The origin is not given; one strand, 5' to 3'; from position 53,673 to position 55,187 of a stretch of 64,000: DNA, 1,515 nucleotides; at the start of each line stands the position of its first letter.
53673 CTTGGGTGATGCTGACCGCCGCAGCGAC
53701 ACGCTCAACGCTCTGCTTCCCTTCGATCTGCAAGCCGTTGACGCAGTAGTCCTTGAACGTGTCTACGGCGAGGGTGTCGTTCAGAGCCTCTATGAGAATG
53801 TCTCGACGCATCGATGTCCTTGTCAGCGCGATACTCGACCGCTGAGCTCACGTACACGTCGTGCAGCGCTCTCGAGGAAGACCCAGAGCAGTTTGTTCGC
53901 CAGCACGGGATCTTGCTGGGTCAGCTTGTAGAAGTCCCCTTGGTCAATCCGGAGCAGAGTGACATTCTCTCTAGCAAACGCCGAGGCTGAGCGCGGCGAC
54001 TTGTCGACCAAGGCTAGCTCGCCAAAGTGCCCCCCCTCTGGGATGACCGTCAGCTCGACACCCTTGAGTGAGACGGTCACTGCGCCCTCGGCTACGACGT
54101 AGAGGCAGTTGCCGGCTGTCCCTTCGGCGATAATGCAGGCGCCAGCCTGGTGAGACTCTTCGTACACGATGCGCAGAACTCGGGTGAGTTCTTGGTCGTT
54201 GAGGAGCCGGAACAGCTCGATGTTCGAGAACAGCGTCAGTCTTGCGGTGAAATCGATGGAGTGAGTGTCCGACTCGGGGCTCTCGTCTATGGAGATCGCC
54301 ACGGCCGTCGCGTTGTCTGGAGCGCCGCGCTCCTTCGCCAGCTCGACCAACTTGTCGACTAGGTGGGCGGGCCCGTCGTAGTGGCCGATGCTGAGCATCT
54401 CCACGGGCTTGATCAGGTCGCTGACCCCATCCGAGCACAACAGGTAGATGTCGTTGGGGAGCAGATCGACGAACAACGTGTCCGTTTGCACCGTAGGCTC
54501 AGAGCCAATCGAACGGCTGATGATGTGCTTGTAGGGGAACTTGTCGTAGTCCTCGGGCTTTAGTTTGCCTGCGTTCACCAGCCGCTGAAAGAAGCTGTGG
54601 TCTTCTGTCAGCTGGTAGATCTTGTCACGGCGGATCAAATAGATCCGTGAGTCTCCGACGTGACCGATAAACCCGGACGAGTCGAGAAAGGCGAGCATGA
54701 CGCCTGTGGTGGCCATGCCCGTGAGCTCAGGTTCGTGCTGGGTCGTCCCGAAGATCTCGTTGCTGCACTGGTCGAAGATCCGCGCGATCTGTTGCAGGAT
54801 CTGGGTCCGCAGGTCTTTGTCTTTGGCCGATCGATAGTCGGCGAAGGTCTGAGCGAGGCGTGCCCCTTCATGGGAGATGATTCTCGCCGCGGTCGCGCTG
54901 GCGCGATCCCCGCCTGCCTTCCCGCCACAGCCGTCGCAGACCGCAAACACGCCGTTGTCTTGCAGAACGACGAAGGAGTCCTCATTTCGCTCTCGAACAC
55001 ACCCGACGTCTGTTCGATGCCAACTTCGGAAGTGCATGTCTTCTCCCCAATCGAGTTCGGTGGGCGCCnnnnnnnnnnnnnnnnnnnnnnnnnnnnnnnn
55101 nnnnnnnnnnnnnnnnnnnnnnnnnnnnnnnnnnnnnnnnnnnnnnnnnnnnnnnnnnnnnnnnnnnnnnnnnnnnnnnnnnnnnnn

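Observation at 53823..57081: Compact cAMP signalling operon: secreted protein, periplasmic-sensor adenylate cyclase, and a cNMP-binding PP2C phosphatase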

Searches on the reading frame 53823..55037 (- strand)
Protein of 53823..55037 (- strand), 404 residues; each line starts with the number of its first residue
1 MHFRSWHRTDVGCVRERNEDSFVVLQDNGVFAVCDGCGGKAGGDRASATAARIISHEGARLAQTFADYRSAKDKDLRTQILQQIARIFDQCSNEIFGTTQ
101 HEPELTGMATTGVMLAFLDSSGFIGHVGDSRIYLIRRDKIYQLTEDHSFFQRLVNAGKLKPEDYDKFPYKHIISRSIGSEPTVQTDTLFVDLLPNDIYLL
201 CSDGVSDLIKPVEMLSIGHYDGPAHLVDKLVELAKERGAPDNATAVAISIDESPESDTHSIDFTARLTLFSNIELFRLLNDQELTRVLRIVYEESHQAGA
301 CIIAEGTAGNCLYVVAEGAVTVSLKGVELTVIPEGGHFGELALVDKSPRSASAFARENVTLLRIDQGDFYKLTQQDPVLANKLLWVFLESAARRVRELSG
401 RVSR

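Call 3: search_protein_families(library=pfam, proteins=[window:53823-55037:-], max_evalue=0.01)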
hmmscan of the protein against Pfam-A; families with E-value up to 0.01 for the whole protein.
window:53823-55037:- (404 aa): 3 families
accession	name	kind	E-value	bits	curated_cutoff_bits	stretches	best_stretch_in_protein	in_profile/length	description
PF00027.35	cNMP_binding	-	1.7e-18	66.8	27.5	1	294-376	2-89/89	Cyclic nucleotide-binding domain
PF13672.11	PP2C_2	-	6.2e-12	45.9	24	1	16-148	10-135/209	Protein phosphatase 2C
PF00481.26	PP2C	-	1.6e-08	35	20.3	1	26-148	32-141/255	Protein phosphatase 2C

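Call 4: search_protein_families(library=ncbifam, proteins=[window:53823-55037:-], max_evalue=0.01)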
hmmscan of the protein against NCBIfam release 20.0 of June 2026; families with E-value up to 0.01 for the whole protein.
window:53823-55037:- (404 aa): 7 families
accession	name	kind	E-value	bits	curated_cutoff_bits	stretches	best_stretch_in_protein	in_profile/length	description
NF033484.1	Stp1_PP2C_phos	equivalog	6.7e-58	195.9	230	1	9-248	2-231/232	Stp1/IreP family PP2C-type Ser/Thr phosphatase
NF011149.0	PRK14559.1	equivalog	9.6e-23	80.8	374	1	9-257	378-638/642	serine/threonine phosphatase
TIGR03896.1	cyc_nuc_ocin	subfamily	7.4e-08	32.1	161.05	1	298-398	15-124/317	bacteriocin-type transport-associated protein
NF041163.2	encap_f2b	equivalog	9.4e-08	31.6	400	1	271-385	74-195/450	family 2B encapsulin nanocompartment shell protein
NF008732.0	PRK11753.1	equivalog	1.1e-06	28.2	266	1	281-402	13-136/214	cAMP-activated global transcriptional regulator CRP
NF006901.0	PRK09392.1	equivalog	4.3e-05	22.9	211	1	271-387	10-130/236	transcriptional activator FtrB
NF058543.1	ActPatMycb56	equivalog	0.00056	18.9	460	1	274-384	2-115/317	acetyltransferase Pat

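Call 7: find_homologous_proteins(query=window:53823-55037:-, max_evalue=0.00001)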
Query window:53823-55037:- (404 aa): 2815 proteins with E <= 0.00001 among 8000 candidates; the best 120 are listed.
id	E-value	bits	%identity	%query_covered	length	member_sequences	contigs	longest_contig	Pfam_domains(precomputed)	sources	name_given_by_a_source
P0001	9.6e-268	905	100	100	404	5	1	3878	PF13672.12,PF00027.36,PF00481.27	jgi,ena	-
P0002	4.4e-203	693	76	100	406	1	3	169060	PF13672.12,PF00027.36,PF00481.27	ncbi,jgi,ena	-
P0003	6.4e-200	682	75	100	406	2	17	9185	PF13672.12,PF00027.36,PF00481.27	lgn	-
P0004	3.7e-195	666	73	100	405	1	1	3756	PF13672.12,PF00027.36,PF00481.27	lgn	-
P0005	2.3e-188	644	74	97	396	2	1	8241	PF13672.12,PF00027.36,PF00481.27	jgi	jgi:serine/threonine protein phosphatase PrpC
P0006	1.1e-186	639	71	100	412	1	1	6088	PF13672.12,PF00027.36,PF00481.27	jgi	-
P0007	1.2e-171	589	69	94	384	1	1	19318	PF13672.12,PF00027.36,PF00481.27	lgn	-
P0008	2.0e-163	562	61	100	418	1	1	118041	PF13672.12,PF00027.36,PF00481.27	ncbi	-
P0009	3.0e-158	545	60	100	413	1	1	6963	PF13672.12,PF00027.36,PF00481.27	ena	-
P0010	4.4e-109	383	65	63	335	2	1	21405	PF13672.12,PF00481.27,PF07228.18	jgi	jgi:serine/threonine protein phosphatase PrpC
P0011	3.5e-92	327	40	100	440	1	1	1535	PF13672.12,PF00027.36,PF00481.27,PF07228.18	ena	-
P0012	6.1e-90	320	41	98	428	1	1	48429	PF13672.12,PF00027.36,PF00481.27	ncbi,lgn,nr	ncbi:MAG: cyclic nucleotide-binding domain-containing protein [Candidatus Schekmanbacteria bacterium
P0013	9.0e-82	293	38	100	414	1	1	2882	PF13672.12,PF00027.36,PF00481.27,PF07228.18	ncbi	-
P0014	7.0e-81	290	40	99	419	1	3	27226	PF13672.12,PF00027.36,PF00481.27,PF07228.18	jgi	jgi:PPM family protein phosphatase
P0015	2.0e-79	285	38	100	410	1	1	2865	PF13672.12,PF00027.36,PF00481.27,PF07228.18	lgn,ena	-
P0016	2.4e-79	285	39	98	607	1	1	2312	PF13672.12,PF00027.36,PF00481.27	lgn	-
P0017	3.5e-79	285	40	98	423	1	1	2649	PF13672.12,PF00027.36,PF00481.27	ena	-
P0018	3.8e-79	285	37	100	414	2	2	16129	PF13672.12,PF00027.36,PF00481.27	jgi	-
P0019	4.0e-79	284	39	98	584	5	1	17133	PF13672.12,PF00027.36,PF00481.27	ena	-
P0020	7.2e-79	284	39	99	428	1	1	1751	PF13672.12,PF00027.36,PF00481.27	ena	-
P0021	9.8e-79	283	40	96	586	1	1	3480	PF13672.12,PF00027.36,PF00481.27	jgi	-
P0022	3.0e-78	282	38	100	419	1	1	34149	PF13672.12,PF00027.36,PF00481.27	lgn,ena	-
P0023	3.3e-78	281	37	100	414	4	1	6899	PF13672.12,PF00027.36,PF00481.27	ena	-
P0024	3.1e-77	278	38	99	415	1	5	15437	PF13672.12,PF00027.36,PF00481.27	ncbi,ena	-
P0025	1.0e-76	277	38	98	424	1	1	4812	PF13672.12,PF00027.36,PF00481.27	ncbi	-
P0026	3.5e-76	275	38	98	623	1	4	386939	PF13672.12,PF00027.36,PF00481.27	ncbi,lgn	-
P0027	4.2e-76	275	38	98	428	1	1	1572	PF13672.12,PF00027.36,PF00481.27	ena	-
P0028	5.5e-76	274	38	97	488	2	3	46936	PF13672.12,PF00027.36,PF00481.27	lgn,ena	-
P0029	7.7e-76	274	38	98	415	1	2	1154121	PF13672.12,PF00027.36,PF00481.27,PF07228.18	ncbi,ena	-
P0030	7.9e-76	274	39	97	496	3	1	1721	PF13672.12,PF00027.36,PF00481.27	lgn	-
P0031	8.8e-76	273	36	100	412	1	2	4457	PF13672.12,PF00027.36,PF00481.27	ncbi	ncbi:MAG: cyclic nucleotide-binding domain-containing protein [Myxococcota bacterium]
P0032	1.4e-75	273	38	98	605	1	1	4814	PF13672.12,PF00027.36,PF00481.27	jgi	jgi:serine/threonine protein phosphatase PrpC/CRP-like cAMP-binding protein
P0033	1.6e-75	273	37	98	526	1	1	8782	PF13672.12,PF00027.36,PF00481.27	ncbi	-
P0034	1.6e-75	273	37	100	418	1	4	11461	PF13672.12,PF00027.36,PF00481.27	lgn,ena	-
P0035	2.2e-75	272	37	100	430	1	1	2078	PF13672.12,PF00027.36,PF00481.27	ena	-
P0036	3.0e-75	272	38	100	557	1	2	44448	PF13672.12,PF00027.36,PF00481.27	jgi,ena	jgi:serine/threonine protein phosphatase PrpC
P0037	5.5e-75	271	37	98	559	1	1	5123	PF13672.12,PF00027.36,PF00481.27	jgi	jgi:PPM family protein phosphatase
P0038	9.5e-75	270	37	98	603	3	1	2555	PF13672.12,PF00027.36,PF00481.27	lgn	-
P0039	9.7e-75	270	36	99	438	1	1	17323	PF13672.12,PF00027.36,PF00481.27,PF07228.18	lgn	-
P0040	1.0e-74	270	38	98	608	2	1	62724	PF13672.12,PF00027.36,PF00481.27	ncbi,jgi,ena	jgi:serine/threonine protein phosphatase PrpC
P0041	1.2e-74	270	39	98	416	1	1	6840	PF13672.12,PF00027.36,PF00481.27,PF07228.18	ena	-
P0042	1.8e-74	269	36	100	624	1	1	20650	PF13672.12,PF00027.36,PF00481.27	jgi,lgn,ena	-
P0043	2.2e-74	269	39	98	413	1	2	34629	PF13672.12,PF00027.36,PF00481.27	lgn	-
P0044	3.2e-74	268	38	97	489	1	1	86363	PF13672.12,PF00027.36,PF00481.27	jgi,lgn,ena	-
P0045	3.4e-74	268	38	96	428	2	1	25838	PF13672.12,PF00027.36,PF00481.27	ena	-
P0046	4.3e-74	268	35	100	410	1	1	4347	PF13672.12,PF00027.36,PF00481.27,PF07228.18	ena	-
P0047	4.5e-74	268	37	96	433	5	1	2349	PF13672.12,PF00027.36,PF00481.27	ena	-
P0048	7.7e-74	267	36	97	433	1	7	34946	PF13672.12,PF00027.36,PF00481.27,PF07228.18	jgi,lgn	jgi:serine/threonine protein phosphatase PrpC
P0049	1.0e-73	267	37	97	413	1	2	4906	PF13672.12,PF00027.36,PF00481.27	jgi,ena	-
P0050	1.1e-73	267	36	100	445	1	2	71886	PF13672.12,PF00027.36,PF00481.27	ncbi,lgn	-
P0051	1.4e-73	266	35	100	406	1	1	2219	PF13672.12,PF00027.36,PF00481.27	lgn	-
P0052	2.1e-73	266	37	100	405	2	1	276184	PF13672.12,PF00027.36,PF00481.27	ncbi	ncbi:MAG: cyclic nucleotide-binding domain-containing protein [bacterium]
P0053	2.6e-73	265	37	96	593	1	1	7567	PF13672.12,PF00027.36,PF00481.27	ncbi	-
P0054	3.6e-73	265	37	98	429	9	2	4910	PF13672.12,PF00027.36,PF00481.27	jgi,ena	-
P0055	5.0e-73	264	38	98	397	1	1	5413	PF13672.12,PF00027.36,PF00481.27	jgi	jgi:serine/threonine protein phosphatase PrpC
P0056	5.6e-73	264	38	98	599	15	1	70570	PF13672.12,PF00027.36,PF00481.27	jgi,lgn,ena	jgi:serine/threonine protein phosphatase PrpC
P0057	6.7e-73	264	36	98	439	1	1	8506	PF13672.12,PF00027.36,PF00481.27,PF07228.18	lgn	-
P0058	7.1e-73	264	38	100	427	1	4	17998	PF13672.12,PF00027.36,PF00481.27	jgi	jgi:serine/threonine protein phosphatase PrpC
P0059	8.7e-73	264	37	100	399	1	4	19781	PF13672.12,PF00027.36,PF00481.27,PF07228.18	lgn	-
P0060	1.7e-72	263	38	100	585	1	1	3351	PF13672.12,PF00027.36,PF00481.27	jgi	-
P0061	2.5e-72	262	37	100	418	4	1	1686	PF13672.12,PF00027.36,PF00481.27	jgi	jgi:serine/threonine protein phosphatase PrpC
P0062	4.3e-72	261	38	98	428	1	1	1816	PF13672.12,PF00027.36,PF00481.27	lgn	-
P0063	4.4e-72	261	38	98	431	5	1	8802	PF13672.12,PF00027.36,PF00481.27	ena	-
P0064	8.3e-72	260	37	96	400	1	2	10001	PF13672.12,PF00027.36,PF00481.27,PF07228.18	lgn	-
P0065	1.6e-71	259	38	100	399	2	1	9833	PF13672.12,PF00027.36,PF00481.27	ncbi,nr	ncbi:MAG: Stp1/IreP family PP2C-type Ser/Thr phosphatase [Myxococcales bacterium]|nr:Stp1/IreP famil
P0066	1.7e-71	259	37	98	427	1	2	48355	PF13672.12,PF00027.36,PF00481.27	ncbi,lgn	ncbi:MAG: Stp1/IreP family PP2C-type Ser/Thr phosphatase [bacterium]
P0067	1.8e-71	259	34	100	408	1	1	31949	PF13672.12,PF00027.36,PF00481.27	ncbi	-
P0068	4.4e-71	258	37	100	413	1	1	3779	PF13672.12,PF00027.36,PF00481.27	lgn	-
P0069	8.2e-71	257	38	98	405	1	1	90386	PF13672.12,PF00027.36,PF00481.27,PF07228.18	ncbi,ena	-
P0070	1.1e-70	257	36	99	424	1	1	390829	PF13672.12,PF00027.36,PF00481.27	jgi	jgi:PPM family protein phosphatase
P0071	2.0e-70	256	34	98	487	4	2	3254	PF13672.12,PF00027.36,PF00481.27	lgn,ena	-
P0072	2.6e-70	255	37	96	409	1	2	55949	PF13672.12,PF00027.36,PF00481.27,PF07228.18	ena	-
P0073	3.8e-70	255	35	100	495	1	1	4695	PF13672.12,PF00027.36,PF00481.27,PF07228.18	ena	-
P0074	5.3e-70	254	37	97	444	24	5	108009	PF13672.12,PF00027.36,PF00481.27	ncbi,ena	-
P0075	5.7e-70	254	33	98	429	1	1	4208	PF13672.12,PF00027.36,PF00481.27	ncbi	ncbi:MAG: Stp1/IreP family PP2C-type Ser/Thr phosphatase, partial [Pseudomonadota bacterium]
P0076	6.0e-70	254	36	100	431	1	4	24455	PF13672.12,PF00027.36,PF00481.27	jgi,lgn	-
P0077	6.0e-70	254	37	97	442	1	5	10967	PF13672.12,PF00027.36,PF00481.27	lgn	-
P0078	6.5e-70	254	38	98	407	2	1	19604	PF13672.12,PF00027.36,PF00481.27,PF07228.18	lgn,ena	-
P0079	6.6e-70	254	37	100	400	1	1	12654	PF13672.12,PF00027.36,PF00481.27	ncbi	-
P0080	1.8e-69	253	35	99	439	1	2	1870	PF13672.12,PF00027.36,PF00481.27,PF07228.18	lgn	-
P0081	2.4e-69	252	37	100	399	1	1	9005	PF13672.12,PF00027.36,PF00481.27,PF07228.18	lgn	-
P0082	2.6e-69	252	36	98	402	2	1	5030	PF13672.12,PF00027.36,PF00481.27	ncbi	-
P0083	2.7e-69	252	37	97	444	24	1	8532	PF13672.12,PF00027.36,PF00481.27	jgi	jgi:serine/threonine protein phosphatase PrpC/CRP-like cAMP-binding protein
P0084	3.0e-69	252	36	100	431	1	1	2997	PF13672.12,PF00027.36,PF00481.27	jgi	jgi:PPM family protein phosphatase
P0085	3.7e-69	252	36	99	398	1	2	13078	PF13672.12,PF00027.36,PF00481.27,PF07228.18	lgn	-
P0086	6.9e-69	251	33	100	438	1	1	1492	PF13672.12,PF00027.36,PF00481.27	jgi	jgi:serine/threonine protein phosphatase PrpC/CRP-like cAMP-binding protein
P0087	8.3e-69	251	34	98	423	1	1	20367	PF13672.12,PF00027.36,PF00481.27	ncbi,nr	ncbi:MAG: Stp1/IreP family PP2C-type Ser/Thr phosphatase [Myxococcaceae bacterium]|nr:Stp1/IreP fami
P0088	9.4e-69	250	36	98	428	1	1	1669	PF13672.12,PF00027.36,PF00481.27,PF07228.18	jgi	jgi:PPM family protein phosphatase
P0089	1.2e-68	250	36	98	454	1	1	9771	PF13672.12,PF00027.36,PF00481.27,PF07228.18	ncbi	-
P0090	1.5e-68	250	36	98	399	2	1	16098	PF13672.12,PF00027.36,PF00481.27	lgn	-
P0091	1.5e-68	250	36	98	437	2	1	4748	PF13672.12,PF00027.36,PF00481.27,PF07228.18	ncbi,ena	-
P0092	1.7e-68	250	38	96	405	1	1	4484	PF13672.12,PF00027.36,PF00481.27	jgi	jgi:serine/threonine protein phosphatase PrpC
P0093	1.8e-68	249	36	98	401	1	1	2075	PF13672.12,PF00027.36,PF00481.27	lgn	-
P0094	1.9e-68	249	36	97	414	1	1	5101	PF13672.12,PF00027.36,PF00481.27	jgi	jgi:serine/threonine protein phosphatase PrpC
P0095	1.9e-68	249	38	98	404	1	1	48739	PF13672.12,PF00027.36,PF00481.27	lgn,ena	-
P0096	2.0e-68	249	36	100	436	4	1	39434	PF13672.12,PF00027.36,PF00481.27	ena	-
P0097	2.1e-68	249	37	99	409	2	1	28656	PF13672.12,PF00027.36,PF00481.27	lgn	-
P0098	2.2e-68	249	34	98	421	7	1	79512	PF13672.12,PF00027.36,PF00481.27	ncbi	-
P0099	2.7e-68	249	35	99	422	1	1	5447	PF13672.12,PF00027.36,PF00481.27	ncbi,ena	-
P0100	2.9e-68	249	36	98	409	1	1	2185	PF13672.12,PF00027.36,PF00481.27,PF07228.18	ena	-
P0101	2.9e-68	249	35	99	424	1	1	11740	PF13672.12,PF00027.36,PF00481.27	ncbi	ncbi:MAG: Stp1/IreP family PP2C-type Ser/Thr phosphatase [Myxococcaceae bacterium]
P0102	3.1e-68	249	37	97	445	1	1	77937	PF13672.12,PF00027.36,PF00481.27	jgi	jgi:serine/threonine protein phosphatase PrpC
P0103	3.2e-68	249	35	99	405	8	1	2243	PF13672.12,PF00027.36,PF00481.27,PF07228.18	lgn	-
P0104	3.7e-68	248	37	97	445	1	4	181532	PF13672.12,PF00027.36,PF00481.27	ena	-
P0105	4.1e-68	248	38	98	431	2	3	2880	PF13672.12,PF00027.36,PF00481.27,PF07228.18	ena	-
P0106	4.6e-68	248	36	98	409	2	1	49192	PF13672.12,PF00027.36,PF00481.27,PF07228.18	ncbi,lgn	-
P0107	5.9e-68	248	37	98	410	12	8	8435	PF13672.12,PF00027.36,PF00481.27,PF07228.18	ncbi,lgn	-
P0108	6.2e-68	248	37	95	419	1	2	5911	PF13672.12,PF00027.36,PF00481.27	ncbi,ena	-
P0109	6.4e-68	248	35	98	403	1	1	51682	PF13672.12,PF00027.36,PF00481.27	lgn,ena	-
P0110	6.9e-68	248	38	98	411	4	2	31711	PF13672.12,PF00027.36,PF00481.27,PF07228.18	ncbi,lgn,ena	-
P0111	8.8e-68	247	36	95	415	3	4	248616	PF13672.12,PF00027.36,PF00481.27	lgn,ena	-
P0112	9.8e-68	247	35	99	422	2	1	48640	PF13672.12,PF00027.36,PF00481.27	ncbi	-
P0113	1.0e-67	247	35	98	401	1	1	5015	PF13672.12,PF00027.36,PF00481.27,PF07228.18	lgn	-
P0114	1.1e-67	247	34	98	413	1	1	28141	PF13672.12,PF00027.36,PF00481.27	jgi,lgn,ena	-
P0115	1.1e-67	247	34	98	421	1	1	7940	PF13672.12,PF00027.36,PF00481.27,PF07228.18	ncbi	-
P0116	1.2e-67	247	36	98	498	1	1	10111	PF13672.12,PF00027.36,PF00481.27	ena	-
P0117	1.4e-67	247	36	98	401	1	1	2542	PF13672.12,PF00027.36,PF00481.27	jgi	jgi:serine/threonine protein phosphatase PrpC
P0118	2.0e-67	246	37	98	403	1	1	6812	PF13672.12,PF00027.36,PF00481.27,PF07228.18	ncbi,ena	-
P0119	2.2e-67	246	36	99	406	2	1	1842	PF13672.12,PF00027.36,PF00481.27,PF07228.18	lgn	-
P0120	3.0e-67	245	35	100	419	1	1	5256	PF13672.12,PF00027.36,PF00481.27,PF07228.18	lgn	-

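Call 9: find_encoding_contigs(protein=P0002, flank=8000, max_places=3)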
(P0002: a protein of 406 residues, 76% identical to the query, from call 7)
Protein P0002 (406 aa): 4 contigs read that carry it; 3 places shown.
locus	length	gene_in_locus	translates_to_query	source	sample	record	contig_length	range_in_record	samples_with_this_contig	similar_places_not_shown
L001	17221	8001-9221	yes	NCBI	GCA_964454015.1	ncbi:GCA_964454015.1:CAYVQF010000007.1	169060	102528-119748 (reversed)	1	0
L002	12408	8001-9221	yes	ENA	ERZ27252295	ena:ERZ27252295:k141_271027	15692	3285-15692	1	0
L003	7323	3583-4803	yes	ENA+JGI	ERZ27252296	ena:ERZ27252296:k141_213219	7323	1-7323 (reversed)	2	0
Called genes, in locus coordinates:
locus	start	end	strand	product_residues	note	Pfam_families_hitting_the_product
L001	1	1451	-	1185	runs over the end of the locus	PF02811:PHP, PF07733:DNA_pol3_alpha, PF17657:DNA_pol3_finger, PF14579:HHH_6, PF01336:tRNA_anti-codon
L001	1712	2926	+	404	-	PF00072:Response_reg, PF13487:HD_5, PF01966:HD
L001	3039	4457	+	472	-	-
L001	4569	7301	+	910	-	PF27464:PlsB_N, PF01553:Acyltransferase, PF19277:GPAT_C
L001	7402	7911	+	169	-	-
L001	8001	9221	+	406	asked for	PF00481:PP2C, PF13672:PP2C_2, PF00027:cNMP_binding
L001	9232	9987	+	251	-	PF01784:DUF34_NIF3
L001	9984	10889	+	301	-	PF13489:Methyltransf_23 (weak), PF13649:Methyltransf_25, PF13847:Methyltransf_31, PF08241:Methyltransf_11 (weak), PF08242:Methyltransf_12, PF13428:TPR_14 (weak)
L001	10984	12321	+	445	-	PF13360:PQQ_2 (weak)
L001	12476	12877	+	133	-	PF00072:Response_reg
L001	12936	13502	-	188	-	-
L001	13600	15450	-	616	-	PF13717:Zn_ribbon_4, PF14237:GYF_2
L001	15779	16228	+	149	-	-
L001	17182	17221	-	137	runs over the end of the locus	PF02412:TSP_3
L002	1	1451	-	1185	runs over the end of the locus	PF02811:PHP, PF07733:DNA_pol3_alpha, PF17657:DNA_pol3_finger, PF14579:HHH_6, PF01336:tRNA_anti-codon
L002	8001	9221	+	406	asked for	PF00481:PP2C, PF13672:PP2C_2, PF00027:cNMP_binding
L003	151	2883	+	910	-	PF27464:PlsB_N, PF01553:Acyltransferase, PF19277:GPAT_C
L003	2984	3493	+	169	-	-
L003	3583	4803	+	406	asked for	PF00481:PP2C, PF13672:PP2C_2, PF00027:cNMP_binding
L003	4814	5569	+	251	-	PF01784:DUF34_NIF3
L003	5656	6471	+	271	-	PF13489:Methyltransf_23 (weak), PF13847:Methyltransf_31, PF08241:Methyltransf_11 (weak), PF08242:Methyltransf_12, PF13649:Methyltransf_25, PF13428:TPR_14 (weak)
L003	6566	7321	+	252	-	?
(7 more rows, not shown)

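Call 10: find_encoding_contigs(protein=P0008, flank=8000, max_places=2)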
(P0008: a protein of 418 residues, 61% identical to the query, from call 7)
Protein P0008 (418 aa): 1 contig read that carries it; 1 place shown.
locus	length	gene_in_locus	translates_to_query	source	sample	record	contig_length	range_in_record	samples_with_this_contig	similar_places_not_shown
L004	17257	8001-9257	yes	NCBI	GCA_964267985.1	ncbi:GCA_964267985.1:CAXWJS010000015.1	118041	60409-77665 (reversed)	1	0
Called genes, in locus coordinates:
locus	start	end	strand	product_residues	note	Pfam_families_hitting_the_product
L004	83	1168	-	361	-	-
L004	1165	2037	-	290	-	-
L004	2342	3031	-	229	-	PF00132:Hexapep (faint)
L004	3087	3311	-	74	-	-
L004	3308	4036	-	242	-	-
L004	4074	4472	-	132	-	PF13473:Cupredoxin_1 (weak)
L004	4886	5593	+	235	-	PF01790:LGT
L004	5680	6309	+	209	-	-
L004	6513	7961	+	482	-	PF00211:Guanylate_cyc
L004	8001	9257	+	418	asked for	PF00481:PP2C (weak), PF13672:PP2C_2, PF00027:cNMP_binding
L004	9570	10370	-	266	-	PF01207:Dus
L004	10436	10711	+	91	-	-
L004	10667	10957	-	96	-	-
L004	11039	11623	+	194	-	PF01370:Epimerase, PF16363:GDP_Man_Dehyd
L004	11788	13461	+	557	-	PF10011:DUF2254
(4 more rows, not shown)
